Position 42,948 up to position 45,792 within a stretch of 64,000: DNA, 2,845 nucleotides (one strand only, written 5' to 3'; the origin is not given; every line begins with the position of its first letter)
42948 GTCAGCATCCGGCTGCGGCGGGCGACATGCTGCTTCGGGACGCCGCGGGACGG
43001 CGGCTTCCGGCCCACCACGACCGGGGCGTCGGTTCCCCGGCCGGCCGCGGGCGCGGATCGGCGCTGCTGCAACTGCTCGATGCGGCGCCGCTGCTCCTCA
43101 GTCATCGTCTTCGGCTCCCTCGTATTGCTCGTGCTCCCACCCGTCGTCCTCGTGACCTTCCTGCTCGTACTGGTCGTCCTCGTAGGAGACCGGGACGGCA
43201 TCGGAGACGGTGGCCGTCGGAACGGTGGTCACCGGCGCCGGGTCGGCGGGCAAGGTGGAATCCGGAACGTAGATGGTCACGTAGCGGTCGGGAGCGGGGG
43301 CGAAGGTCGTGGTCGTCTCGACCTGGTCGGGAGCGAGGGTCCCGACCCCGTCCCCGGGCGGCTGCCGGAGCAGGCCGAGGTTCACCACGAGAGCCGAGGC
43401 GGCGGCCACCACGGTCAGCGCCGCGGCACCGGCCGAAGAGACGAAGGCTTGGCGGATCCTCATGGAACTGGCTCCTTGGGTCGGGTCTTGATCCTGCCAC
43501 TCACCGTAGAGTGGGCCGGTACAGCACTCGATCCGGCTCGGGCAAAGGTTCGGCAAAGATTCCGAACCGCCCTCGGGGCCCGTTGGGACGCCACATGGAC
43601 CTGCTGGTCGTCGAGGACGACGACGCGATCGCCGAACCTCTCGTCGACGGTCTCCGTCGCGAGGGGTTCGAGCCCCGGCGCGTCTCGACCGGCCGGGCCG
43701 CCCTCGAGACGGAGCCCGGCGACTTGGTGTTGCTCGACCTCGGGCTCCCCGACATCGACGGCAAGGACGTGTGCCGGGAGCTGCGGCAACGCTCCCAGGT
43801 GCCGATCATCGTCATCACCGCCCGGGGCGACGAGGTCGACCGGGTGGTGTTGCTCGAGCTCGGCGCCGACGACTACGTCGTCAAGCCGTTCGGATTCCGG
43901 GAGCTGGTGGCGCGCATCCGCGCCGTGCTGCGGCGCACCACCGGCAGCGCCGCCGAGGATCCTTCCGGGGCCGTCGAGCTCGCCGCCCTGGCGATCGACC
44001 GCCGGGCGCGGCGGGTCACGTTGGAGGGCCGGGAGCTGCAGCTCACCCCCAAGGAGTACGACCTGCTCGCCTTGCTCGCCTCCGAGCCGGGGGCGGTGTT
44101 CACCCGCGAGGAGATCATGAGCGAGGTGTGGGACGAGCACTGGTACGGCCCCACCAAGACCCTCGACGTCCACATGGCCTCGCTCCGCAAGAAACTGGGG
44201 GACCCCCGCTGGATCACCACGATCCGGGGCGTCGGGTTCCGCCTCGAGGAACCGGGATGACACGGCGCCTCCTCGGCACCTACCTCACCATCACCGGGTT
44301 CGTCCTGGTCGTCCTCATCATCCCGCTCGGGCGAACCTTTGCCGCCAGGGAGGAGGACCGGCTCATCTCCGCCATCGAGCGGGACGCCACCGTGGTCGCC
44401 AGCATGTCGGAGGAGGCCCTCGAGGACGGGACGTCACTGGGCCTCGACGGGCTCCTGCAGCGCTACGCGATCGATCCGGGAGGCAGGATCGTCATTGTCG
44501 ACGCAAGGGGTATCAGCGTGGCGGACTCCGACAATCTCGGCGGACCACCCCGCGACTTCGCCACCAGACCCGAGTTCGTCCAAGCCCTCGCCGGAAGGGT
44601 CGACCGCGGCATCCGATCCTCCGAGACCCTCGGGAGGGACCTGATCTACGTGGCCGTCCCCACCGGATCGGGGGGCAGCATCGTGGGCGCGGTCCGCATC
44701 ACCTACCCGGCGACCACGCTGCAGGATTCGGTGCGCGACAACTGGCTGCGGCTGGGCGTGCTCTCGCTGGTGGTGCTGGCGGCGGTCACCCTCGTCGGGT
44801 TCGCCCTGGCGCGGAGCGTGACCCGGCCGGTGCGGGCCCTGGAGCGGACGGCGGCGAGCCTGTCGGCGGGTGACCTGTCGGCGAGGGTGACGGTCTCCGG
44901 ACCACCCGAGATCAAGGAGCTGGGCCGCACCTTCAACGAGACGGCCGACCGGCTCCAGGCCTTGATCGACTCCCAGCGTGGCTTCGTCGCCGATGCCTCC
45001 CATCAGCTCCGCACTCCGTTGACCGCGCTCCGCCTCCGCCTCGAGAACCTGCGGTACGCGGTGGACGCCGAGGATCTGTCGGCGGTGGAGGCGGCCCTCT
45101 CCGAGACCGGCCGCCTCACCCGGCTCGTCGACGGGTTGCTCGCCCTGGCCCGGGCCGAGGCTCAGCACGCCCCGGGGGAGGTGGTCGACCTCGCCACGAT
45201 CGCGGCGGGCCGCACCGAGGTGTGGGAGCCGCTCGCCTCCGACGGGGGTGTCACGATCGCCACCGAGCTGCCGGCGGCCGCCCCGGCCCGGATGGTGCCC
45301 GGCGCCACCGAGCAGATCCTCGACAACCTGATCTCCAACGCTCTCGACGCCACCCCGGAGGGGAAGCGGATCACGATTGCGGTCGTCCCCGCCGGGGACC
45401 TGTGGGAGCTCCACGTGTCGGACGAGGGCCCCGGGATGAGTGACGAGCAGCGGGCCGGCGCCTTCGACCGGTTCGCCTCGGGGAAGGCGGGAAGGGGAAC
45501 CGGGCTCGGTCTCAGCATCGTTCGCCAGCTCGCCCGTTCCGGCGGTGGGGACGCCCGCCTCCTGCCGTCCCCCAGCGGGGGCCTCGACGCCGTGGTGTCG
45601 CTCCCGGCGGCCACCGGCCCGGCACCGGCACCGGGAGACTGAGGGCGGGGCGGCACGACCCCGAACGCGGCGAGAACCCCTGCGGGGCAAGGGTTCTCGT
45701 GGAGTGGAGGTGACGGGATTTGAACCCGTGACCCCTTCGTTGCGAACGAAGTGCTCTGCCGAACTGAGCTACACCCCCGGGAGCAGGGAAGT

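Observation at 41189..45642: Two-component-regulated flavinylation/redox module: two small exported proteins, signal-less ApbE and a ferric-reductase-like membrane protein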

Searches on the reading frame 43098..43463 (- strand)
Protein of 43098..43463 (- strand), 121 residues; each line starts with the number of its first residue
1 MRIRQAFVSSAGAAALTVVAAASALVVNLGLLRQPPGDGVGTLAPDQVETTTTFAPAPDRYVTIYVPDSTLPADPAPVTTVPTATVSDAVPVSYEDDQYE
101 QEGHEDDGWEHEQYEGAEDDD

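Call 6: search_protein_families(library=ncbifam, proteins=[window:43098-43463:-], max_evalue=0.01)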
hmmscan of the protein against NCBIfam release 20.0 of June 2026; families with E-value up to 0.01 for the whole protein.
window:43098-43463:- (121 aa): 0 families

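Call 87: search_solved_structures(query=window:43098-43463:-, max_evalue=10)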
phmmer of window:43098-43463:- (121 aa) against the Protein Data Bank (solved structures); distinct sequences matched with E-value up to 10: 9.
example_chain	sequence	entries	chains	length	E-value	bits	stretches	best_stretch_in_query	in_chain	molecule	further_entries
8dpz_F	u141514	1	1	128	0.1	16.3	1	15-103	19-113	DH1338 Fab Heavy Chain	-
9pyy_H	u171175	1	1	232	0.28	14.9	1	31-104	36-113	Fab Q10M_055 heavy chain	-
9py5_H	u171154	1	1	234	0.29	14.8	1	31-104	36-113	Q10M-055 Fab heavy chain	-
8vur_H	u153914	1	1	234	0.57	13.9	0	30-70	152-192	003-102 Heavy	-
8xlk_G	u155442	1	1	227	0.65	13.7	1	20-85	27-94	Heavy Chain of GluN2A Fab, 28C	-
9ho6_D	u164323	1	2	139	0.91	13.2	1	8-58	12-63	Camelid Nanobody 16C10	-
8u1q_H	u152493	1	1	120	0.94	13.2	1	28-69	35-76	mAb-2D10 heavy chain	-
7y7j_E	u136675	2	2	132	0.94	13.2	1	25-109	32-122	1F VH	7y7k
6a4k_H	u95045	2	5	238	1.3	12.7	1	31-69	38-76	immunoglobulin Fab heavy chain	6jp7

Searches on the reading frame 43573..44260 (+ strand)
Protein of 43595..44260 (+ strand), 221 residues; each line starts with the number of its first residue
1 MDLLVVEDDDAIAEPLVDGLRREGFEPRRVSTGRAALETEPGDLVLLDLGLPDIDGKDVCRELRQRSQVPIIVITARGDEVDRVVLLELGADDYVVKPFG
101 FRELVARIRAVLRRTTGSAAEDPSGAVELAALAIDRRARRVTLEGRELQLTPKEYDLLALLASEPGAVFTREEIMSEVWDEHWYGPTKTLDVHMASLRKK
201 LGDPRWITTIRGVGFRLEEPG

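Call 3: search_protein_families(library=pfam, proteins=[window:43573-44260:+], max_evalue=0.01)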
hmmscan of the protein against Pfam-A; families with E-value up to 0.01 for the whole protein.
window:43573-44260:+ (229 aa): 0 families

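Call 6: search_protein_families(library=ncbifam, proteins=[window:43576-44260:+], max_evalue=0.01)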
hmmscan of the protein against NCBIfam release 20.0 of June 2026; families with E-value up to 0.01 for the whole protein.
window:43576-44260:+ (228 aa): 0 families

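Call 56: search_protein_families(library=pfam, proteins=[window:43595-44260:+], max_evalue=0.001)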
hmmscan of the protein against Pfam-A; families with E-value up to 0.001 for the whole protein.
window:43595-44260:+ (221 aa): 3 families
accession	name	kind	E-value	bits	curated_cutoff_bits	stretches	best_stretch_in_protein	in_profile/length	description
PF00486.34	Trans_reg_C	-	4.8e-26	91.1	26.2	1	145-217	1-77/77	Transcriptional regulatory protein, C terminal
PF00072.30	Response_reg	-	3e-24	85.8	30.2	1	4-109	2-111/111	Response regulator receiver domain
PF21695.3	GlnR_1st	-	0.00036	20.9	27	1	34-110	34-109/111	Transcription regulator GlnR, N-terminal domain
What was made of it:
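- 43595..44260 (+): OmpR/PhoB-type response regulator (221 aa). Its stop overlaps the HK start (ATGA). Pfam Response_reg and Trans_reg_C (call 56).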

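Call 65: search_protein_families(library=ncbifam, proteins=[window:43595-44260:+], max_evalue=1e-10)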
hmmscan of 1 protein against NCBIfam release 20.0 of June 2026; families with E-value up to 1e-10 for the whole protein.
window:43595-44260:+ (221 aa): 48 families (the best 25 are shown)
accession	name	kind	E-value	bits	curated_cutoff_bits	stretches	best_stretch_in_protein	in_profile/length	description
NF008296.0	PRK11083.1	equivalog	1.8e-63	214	273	1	3-218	6-226/228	two-component system response regulator CreB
NF040689.1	MtrAB_MtrA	equivalog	5.2e-61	205.8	300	1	3-216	1-217/219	MtrAB system response regulator MtrA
NF041733.1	resp_reg_CseB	equivalog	1e-57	195.2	350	1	2-218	2-227/228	two-component system response regulator CseB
TIGR02154.1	PhoB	equivalog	1.2e-56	191.6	296.2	1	3-217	5-225/226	phosphate regulon transcriptional regulator PhoB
NF040534.1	resp_reg_YycF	equivalog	2.1e-54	184.3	340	1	3-219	3-229/231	response regulator YycF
NF045944.1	ResRegRpaBCyano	equivalog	2.6e-54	184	330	1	4-217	1-227/229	response regulator transcription factor RpaB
NF007982.1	PRK10710.1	equivalog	1.6e-52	178.5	380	1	3-218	10-228/235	envelope stress response regulator BaeR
NF053854.1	RespRegPhoBBctds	equivalog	1.1e-50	172.1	270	1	3-217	1-224/225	two-component system response regulator PhoB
NF033120.0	vanR_FM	exception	1.5e-49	168.7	460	1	3-217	6-229/231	vancomycin resistance response regulator transcription factor, VanR-F/VanR-M family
TIGR01387.1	cztR_silR_copR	subfamily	2.3e-49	168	279.2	1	3-216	1-217/218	heavy metal response regulator transcription factor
NF033117.2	vanR_ACDEGLN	exception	2e-48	165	350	1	3-218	1-226/226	VanR-ABDEGLN family response regulator transcription factor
NF007928.2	PRK10643.1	equivalog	9.1e-47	159.5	330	1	1-217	1-216/216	two-component system response regulator PmrA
NF041209.1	resp_regPieR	equivalog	2.4e-46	158.2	450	1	1-219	1-229/231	two component system response regulator PieR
NF007820.0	PRK10529.1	equivalog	5e-46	156.9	325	1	2-217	3-223/225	two-component system response regulator KdpE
NF008199.0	PRK10955.1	equivalog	1.2e-44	153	341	1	3-215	4-226/232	envelope stress response regulator transcription factor CpxR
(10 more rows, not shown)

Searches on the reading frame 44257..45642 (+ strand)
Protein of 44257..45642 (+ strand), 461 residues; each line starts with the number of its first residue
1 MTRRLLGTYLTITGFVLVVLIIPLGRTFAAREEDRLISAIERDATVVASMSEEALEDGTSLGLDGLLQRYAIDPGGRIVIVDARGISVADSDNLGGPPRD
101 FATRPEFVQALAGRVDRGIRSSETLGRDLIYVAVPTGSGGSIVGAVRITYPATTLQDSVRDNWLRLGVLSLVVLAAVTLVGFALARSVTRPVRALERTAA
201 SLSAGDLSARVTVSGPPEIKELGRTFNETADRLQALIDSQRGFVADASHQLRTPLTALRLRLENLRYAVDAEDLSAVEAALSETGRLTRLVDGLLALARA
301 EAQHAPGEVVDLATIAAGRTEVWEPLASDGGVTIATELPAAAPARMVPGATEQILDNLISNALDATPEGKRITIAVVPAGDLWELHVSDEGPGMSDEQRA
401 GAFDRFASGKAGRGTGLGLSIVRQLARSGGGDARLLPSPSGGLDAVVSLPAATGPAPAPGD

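Call 3: search_protein_families(library=pfam, proteins=[window:44257-45642:+], max_evalue=0.01)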
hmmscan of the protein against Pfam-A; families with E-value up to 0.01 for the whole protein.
window:44257-45642:+ (461 aa): 5 families
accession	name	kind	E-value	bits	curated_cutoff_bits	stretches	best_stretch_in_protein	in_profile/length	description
PF02518.31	HATPase_c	-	5.6e-20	72.3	26.4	1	351-452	6-110/111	Histidine kinase-, DNA gyrase B-, and HSP90-like ATPase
PF00672.30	HAMP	-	4.9e-16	59.2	25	1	184-235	2-53/53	HAMP domain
PF00512.31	HisKA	-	5.2e-15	55.7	26.9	1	240-302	2-65/66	His Kinase A (phospho-acceptor) domain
PF02743.24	dCache_1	-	1.8e-06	28.1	45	1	37-161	33-161/240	Cache domain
PF13581.12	HATPase_c_2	-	0.0026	18.2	27.4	0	355-427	40-110/127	Histidine kinase-like ATPase domain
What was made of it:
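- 44257..45642 (+): Sensor histidine kinase: two membrane helices, an extracytoplasmic domain weakly resembling dCache, then HAMP, HisKA and HATPase_c. Pfam (call 3).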

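Call 6: search_protein_families(library=ncbifam, proteins=[window:44257-45642:+], max_evalue=0.01)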
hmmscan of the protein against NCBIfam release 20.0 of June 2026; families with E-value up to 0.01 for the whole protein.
window:44257-45642:+ (461 aa): 91 families (the best 25 are shown)
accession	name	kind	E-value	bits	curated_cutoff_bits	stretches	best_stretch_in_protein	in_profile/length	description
NF008312.0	PRK11100.1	equivalog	1.1e-44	153.1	356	1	77-451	94-474/477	two-component system sensor histidine kinase CreC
TIGR01386.1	cztS_silS_copS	subfamily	3.1e-43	148.4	292.55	1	168-434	168-442/457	heavy metal sensor histidine kinase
NF040691.1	MtrAB_MtrB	equivalog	2.5e-42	145.5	450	1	162-454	188-495/507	MtrAB system histidine kinase MtrB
NF012163.2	BaeS_SmeS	equivalog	6.4e-42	144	500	1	168-450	169-457/457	sensor histidine kinase efflux regulator BaeS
NF007837.0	PRK10549.1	equivalog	1.5e-40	139.3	603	1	160-452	164-459/466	envelope stress sensor histidine kinase BaeS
NF033092.0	HK_WalK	equivalog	2.8e-40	138.5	725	2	239-450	371-593/594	cell wall metabolism sensor histidine kinase WalK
NF007898.0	PRK10604.1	equivalog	2.6e-35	122.4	478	1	166-452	139-424/433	two-component system sensor histidine kinase RstB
NF007004.0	PRK09467.1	equivalog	1.9e-33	115.9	415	1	166-451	158-436/440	two-component system sensor histidine kinase EnvZ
NF046044.1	PnpS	equivalog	7.7e-32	110.7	400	1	239-435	169-375/390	two-component system histidine kinase PnpS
NF008025.0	PRK10755.1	equivalog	6.2e-31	107.4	314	1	156-451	59-356/362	two-component system sensor histidine kinase PmrB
NF007007.0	PRK09470.1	equivalog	1.1e-29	103.7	486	1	169-451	173-459/463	envelope stress sensor histidine kinase CpxA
NF052314.1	T9SS_HK_PorY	subfamily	3.4e-28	98.8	350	1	156-427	126-397/418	PorY family sensor histidine kinase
TIGR02966.1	phoR_proteo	equivalog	7.7e-28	97.5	334.2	1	232-424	106-308/333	phosphate regulon sensor histidine kinase PhoR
NF058527.1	HistKinChvGCaul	equivalog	1.9e-27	96.2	740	1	105-432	171-509/535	two-component sensor histidine kinase ChvG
NF007664.1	PRK10337.1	equivalog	1.8e-26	92.8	475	1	180-448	167-441/442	quorum sensing histidine kinase QseC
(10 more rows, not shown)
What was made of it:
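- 44257..45642 (+): NCBIfam scores fall below every equivalog cut-off (call 6).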
